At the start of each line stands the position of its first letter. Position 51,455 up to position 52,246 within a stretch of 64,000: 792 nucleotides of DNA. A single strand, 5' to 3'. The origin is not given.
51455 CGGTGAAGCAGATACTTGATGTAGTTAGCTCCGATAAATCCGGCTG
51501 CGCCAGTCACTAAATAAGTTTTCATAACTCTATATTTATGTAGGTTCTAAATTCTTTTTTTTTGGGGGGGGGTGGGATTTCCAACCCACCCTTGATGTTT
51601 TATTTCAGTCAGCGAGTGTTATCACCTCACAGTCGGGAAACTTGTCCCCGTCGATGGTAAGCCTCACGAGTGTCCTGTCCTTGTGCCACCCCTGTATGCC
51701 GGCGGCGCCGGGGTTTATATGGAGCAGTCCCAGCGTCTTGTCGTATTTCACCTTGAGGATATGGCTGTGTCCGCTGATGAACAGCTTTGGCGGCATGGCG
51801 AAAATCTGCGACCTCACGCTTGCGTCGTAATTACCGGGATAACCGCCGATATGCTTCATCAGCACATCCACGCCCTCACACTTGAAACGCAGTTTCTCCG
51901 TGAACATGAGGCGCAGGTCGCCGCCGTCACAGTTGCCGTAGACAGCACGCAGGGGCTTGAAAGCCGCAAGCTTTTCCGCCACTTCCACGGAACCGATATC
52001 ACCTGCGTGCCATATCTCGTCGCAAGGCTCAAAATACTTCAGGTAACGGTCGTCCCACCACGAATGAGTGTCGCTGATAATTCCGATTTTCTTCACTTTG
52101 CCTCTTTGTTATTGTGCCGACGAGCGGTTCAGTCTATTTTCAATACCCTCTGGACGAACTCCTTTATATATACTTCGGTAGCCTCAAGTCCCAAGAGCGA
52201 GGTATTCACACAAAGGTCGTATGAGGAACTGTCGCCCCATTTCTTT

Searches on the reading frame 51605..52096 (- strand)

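Call 75: search_protein_families(library=pfam, proteins=[window:51605-52096:-], max_evalue=0.00001)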
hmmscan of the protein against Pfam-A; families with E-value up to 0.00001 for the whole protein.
window:51605-52096:- (163 aa): 1 family
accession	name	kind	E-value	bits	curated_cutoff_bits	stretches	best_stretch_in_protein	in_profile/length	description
PF12850.12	Metallophos_2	-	7.8e-30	104.4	27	1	3-150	2-153/154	Calcineurin-like phosphoesterase superfamily domain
